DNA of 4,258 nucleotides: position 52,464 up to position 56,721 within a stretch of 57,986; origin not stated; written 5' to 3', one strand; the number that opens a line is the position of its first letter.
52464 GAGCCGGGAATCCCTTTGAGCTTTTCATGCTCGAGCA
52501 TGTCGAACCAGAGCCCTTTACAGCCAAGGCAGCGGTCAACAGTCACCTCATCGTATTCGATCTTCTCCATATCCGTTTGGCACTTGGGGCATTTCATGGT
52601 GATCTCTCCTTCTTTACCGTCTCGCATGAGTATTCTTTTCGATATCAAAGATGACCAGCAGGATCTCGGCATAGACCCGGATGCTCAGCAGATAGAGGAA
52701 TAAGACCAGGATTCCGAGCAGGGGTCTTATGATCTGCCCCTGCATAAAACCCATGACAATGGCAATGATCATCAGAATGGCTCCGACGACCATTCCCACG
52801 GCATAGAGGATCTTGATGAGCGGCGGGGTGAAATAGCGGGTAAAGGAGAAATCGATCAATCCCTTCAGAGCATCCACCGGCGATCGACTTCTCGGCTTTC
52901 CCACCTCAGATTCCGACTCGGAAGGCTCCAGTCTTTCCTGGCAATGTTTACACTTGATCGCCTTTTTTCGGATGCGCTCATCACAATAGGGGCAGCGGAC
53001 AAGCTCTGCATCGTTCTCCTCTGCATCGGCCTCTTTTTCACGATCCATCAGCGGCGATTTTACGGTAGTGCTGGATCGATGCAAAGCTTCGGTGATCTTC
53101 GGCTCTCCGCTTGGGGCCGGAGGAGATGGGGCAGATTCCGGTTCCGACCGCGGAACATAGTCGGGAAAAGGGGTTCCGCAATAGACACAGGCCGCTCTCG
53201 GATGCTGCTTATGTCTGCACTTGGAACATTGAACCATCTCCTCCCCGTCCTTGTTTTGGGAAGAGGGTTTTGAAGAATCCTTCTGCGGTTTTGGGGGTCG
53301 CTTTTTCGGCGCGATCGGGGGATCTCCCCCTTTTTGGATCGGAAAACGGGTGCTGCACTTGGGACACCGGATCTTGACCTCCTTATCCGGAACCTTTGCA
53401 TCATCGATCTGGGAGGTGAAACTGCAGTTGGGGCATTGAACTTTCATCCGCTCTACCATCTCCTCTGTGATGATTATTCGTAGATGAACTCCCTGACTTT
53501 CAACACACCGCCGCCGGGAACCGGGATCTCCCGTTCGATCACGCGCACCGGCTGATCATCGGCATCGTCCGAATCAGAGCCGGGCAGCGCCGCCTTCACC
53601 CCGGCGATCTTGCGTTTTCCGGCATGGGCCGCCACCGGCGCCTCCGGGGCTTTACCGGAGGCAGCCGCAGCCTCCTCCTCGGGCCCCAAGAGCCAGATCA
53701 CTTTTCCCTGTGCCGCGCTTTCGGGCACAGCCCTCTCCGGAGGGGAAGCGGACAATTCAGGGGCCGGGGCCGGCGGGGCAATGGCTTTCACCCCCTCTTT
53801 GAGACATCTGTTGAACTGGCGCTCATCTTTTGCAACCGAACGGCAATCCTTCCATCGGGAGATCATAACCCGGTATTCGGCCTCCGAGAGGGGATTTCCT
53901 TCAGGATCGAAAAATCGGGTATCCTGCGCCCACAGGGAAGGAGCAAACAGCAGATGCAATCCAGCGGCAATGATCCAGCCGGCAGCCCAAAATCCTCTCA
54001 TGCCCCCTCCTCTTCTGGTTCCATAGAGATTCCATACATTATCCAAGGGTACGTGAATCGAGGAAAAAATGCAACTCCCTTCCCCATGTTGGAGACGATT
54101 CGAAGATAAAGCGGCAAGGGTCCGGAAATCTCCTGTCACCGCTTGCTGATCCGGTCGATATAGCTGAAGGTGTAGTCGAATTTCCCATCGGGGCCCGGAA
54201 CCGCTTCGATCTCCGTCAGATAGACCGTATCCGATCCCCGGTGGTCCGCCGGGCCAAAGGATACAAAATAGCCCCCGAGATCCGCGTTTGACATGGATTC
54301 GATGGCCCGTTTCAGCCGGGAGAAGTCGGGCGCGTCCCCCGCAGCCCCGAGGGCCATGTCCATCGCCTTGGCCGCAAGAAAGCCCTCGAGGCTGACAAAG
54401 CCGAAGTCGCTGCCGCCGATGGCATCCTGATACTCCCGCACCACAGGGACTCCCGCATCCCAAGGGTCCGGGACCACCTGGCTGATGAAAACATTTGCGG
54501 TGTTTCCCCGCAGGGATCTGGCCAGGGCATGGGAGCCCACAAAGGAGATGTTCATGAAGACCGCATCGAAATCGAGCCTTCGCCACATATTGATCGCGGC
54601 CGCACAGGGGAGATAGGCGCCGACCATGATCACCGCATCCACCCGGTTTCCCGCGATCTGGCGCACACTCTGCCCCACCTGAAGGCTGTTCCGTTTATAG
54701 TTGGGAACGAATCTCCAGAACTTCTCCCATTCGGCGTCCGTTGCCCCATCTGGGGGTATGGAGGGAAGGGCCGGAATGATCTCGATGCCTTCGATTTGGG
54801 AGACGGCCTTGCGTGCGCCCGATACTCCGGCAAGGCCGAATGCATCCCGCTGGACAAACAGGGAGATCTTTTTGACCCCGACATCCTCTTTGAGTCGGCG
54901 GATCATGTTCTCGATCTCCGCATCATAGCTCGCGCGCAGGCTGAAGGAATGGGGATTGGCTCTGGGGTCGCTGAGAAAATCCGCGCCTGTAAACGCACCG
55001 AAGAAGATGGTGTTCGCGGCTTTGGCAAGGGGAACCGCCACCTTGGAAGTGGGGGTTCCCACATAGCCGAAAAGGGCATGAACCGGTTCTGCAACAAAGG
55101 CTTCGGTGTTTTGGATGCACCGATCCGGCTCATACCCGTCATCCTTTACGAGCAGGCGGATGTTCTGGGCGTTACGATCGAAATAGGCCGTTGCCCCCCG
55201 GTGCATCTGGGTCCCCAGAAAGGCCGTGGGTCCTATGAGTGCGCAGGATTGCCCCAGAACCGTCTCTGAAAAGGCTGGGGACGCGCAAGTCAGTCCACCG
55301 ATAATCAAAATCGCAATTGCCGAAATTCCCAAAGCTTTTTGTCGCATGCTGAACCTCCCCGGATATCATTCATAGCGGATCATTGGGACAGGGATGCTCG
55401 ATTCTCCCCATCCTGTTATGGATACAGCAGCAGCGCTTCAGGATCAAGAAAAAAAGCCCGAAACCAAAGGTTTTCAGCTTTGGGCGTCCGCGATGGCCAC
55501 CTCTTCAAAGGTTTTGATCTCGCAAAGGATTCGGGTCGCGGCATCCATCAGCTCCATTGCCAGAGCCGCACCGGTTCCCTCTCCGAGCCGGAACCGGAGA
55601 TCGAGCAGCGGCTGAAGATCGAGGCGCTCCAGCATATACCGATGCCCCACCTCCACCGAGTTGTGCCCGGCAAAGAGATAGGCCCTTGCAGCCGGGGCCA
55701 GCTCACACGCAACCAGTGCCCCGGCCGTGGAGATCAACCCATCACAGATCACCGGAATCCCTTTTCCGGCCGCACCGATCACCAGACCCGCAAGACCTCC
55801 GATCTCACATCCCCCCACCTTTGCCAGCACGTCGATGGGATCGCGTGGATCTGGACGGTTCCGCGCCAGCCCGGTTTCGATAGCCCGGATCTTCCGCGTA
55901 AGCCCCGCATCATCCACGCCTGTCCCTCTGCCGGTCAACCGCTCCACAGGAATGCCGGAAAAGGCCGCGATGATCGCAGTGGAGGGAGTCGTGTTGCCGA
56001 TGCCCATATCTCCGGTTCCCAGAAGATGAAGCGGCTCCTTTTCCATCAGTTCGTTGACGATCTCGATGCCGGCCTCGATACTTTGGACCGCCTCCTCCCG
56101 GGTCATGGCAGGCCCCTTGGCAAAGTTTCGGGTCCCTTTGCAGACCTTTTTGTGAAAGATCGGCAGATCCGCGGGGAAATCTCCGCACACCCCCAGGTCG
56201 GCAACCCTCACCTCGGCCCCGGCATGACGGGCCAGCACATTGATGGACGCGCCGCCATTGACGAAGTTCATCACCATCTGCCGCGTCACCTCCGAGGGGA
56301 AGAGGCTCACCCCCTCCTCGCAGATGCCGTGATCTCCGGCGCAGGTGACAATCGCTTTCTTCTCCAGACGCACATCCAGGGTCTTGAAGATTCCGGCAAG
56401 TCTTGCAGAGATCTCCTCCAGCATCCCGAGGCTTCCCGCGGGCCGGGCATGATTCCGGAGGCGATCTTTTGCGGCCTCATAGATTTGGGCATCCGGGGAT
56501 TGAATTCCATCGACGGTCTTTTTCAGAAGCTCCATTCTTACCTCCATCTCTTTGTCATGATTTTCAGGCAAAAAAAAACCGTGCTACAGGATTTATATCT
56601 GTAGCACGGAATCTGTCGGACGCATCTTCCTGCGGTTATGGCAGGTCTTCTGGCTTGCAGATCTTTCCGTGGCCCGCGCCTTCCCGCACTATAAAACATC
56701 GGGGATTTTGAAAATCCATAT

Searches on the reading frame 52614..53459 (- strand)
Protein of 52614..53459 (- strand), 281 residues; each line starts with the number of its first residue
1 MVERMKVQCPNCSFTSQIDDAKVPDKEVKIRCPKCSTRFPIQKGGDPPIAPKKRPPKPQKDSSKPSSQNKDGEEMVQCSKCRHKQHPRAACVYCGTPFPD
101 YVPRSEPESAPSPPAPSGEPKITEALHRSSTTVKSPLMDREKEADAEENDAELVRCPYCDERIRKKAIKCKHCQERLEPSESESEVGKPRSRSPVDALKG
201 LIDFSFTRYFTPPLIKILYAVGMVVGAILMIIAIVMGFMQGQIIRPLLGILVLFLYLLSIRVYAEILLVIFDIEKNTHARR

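Call 7: search_protein_families(library=pfam, proteins=[window:52614-53459:-])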
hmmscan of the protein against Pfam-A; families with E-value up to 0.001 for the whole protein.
window:52614-53459:- (281 aa): 6 families
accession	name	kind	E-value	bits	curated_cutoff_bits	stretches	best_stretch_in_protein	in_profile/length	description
PF14110.11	DUF4282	-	1.1e-15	58.4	27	1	203-279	1-83/86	Domain of unknown function (DUF4282)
PF13717.11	Zn_ribbon_4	-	4.5e-14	52.5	30.3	1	5-40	1-36/36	zinc-ribbon domain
PF13248.11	Zn_ribbon_3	-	3.9e-07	29.8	27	1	153-177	2-26/26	zinc-ribbon domain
PF12773.13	DZR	-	0.00012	22.5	27.3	0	156-178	1-23/45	Double zinc ribbon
PF05495.17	zf-CHY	-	0.00018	22.3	31.3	1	26-101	6-68/68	CHY zinc finger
PF13719.11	Zn_ribbon_5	-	0.00028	21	29.3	1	5-37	1-33/37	zinc-ribbon domain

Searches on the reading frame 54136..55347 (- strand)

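Call 7: search_protein_families(library=pfam, proteins=[window:54136-55347:-])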
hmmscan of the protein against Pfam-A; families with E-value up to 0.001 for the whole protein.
window:54136-55347:- (403 aa): 2 families
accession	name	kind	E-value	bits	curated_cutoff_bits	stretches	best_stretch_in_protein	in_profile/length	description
PF13458.12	Peripla_BP_6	-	1.5e-31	110.8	31.7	1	35-381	8-339/343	Periplasmic binding protein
PF01094.35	ANF_receptor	-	0.00012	21.7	25.4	1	62-184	24-145/353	Receptor family ligand binding region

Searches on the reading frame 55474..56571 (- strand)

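Call 30: search_protein_families(library=pfam, proteins=[window:55474-56571:-], max_evalue=0.00001)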
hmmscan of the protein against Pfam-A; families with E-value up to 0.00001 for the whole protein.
window:55474-56571:- (365 aa): 1 family
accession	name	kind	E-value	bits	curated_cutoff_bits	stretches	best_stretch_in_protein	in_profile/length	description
PF02277.22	DBI_PRT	-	4.9e-132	440.6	22.6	1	23-359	1-328/329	Phosphoribosyltransferase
